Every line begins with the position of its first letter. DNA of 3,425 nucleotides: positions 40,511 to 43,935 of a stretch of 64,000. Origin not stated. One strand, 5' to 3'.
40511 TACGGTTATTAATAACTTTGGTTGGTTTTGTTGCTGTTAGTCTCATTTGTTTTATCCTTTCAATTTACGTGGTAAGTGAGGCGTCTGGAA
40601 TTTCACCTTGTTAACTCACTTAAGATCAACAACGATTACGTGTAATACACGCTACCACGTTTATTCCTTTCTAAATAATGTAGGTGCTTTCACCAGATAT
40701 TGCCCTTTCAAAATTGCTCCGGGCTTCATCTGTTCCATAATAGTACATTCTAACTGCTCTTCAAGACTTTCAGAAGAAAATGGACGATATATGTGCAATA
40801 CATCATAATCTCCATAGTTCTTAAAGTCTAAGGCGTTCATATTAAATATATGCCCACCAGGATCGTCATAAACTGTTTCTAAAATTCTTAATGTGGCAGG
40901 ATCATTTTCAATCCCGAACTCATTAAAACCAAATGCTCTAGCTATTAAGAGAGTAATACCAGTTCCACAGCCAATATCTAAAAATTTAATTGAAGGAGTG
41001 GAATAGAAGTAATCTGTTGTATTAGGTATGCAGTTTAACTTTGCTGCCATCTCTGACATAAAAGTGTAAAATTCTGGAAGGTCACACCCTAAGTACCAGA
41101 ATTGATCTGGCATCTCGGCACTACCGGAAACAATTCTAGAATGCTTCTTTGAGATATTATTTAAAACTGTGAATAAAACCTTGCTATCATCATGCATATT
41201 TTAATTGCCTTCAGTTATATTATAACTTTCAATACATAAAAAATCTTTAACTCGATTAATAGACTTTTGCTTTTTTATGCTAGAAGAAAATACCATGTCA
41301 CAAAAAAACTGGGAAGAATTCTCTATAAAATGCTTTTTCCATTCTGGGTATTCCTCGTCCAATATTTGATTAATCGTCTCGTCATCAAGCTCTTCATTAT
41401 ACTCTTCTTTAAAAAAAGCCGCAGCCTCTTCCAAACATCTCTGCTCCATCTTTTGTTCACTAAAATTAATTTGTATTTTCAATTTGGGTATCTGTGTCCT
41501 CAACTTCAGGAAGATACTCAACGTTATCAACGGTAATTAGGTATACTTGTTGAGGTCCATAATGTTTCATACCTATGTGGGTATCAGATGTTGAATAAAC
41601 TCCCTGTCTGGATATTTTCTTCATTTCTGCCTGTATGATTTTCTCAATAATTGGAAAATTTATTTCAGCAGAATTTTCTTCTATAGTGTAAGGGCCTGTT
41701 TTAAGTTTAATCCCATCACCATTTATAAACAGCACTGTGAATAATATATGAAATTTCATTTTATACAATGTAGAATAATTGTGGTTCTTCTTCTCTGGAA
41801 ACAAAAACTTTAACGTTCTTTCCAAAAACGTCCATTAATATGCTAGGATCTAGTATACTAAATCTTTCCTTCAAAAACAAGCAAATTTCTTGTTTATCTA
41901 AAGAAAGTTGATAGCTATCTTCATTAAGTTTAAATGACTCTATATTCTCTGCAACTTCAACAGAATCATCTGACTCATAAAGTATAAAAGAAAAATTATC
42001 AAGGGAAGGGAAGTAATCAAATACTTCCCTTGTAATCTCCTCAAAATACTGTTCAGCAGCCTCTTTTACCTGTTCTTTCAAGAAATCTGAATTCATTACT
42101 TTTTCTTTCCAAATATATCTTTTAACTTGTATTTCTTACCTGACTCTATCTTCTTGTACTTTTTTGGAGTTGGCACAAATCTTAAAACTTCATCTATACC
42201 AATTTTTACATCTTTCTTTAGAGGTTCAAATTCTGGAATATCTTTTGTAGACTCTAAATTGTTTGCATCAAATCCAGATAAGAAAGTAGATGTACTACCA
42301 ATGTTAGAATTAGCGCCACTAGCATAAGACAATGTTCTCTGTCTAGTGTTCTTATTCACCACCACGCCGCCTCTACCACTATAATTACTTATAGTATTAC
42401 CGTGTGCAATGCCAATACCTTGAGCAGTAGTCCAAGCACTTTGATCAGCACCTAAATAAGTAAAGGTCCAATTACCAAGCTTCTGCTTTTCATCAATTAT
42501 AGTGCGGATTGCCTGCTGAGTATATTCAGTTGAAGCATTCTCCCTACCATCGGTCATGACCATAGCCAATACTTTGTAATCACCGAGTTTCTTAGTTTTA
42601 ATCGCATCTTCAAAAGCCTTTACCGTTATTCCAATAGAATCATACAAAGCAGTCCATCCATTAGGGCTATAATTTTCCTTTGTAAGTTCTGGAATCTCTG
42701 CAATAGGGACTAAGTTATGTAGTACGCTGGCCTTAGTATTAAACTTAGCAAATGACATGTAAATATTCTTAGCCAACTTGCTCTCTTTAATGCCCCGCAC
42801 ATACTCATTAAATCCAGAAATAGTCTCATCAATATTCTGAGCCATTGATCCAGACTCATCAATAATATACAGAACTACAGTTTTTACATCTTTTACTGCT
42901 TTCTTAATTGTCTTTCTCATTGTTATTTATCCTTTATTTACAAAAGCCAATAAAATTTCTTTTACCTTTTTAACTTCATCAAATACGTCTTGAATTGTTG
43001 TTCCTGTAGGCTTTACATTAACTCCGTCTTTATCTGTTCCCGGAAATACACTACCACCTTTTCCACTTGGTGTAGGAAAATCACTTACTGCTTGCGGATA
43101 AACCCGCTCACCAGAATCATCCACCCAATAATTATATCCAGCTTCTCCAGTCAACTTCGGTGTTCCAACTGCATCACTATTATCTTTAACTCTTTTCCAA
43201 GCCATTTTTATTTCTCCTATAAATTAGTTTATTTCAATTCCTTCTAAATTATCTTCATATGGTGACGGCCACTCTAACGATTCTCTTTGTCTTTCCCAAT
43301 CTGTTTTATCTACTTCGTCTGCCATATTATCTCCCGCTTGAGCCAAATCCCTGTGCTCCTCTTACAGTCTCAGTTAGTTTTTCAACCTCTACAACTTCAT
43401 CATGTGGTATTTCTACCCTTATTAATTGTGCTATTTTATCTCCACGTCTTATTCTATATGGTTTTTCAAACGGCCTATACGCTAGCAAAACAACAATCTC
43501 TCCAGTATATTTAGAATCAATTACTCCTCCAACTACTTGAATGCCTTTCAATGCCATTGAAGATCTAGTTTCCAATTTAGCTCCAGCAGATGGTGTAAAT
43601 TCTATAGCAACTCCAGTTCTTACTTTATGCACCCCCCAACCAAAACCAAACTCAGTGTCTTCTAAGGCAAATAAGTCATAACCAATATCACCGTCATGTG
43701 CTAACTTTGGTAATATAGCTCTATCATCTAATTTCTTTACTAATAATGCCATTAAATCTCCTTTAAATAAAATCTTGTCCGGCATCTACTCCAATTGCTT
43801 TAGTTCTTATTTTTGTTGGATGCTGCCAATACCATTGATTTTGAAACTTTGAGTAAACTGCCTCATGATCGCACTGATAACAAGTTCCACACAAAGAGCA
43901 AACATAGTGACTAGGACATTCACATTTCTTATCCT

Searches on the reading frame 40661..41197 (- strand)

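Call 52: search_protein_families(library=pfam, proteins=[window:40661-41197:-], max_evalue=0.01)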
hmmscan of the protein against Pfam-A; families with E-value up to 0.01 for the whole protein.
window:40661-41197:- (178 aa): 3 families
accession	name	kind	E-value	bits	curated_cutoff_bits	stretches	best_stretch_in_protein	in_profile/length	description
PF13489.12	Methyltransf_23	-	0.00011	22.5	27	1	67-119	21-61/164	Methyltransferase domain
PF13649.12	Methyltransf_25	-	0.002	19.2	27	1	73-136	2-70/97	Methyltransferase domain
PF08241.18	Methyltransf_11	-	0.005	17.9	21.2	1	73-133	1-63/95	Methyltransferase domain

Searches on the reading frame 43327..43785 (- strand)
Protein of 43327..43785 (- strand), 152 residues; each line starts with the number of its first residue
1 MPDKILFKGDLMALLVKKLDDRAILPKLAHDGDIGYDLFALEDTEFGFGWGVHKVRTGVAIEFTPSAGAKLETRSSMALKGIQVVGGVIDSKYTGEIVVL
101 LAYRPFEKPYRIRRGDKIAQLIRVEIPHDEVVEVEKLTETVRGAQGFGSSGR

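Call 52: search_protein_families(library=pfam, proteins=[window:43327-43785:-], max_evalue=0.01)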
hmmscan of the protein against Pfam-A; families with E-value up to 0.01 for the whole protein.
window:43327-43785:- (152 aa): 2 families
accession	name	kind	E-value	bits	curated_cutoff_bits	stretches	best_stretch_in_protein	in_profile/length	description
PF00692.24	dUTPase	-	2.2e-23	82.9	22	1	22-151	2-129/129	dUTPase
PF22769.1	DCD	-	0.00021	21.9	27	1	63-122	89-149/153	dCTP deaminase-like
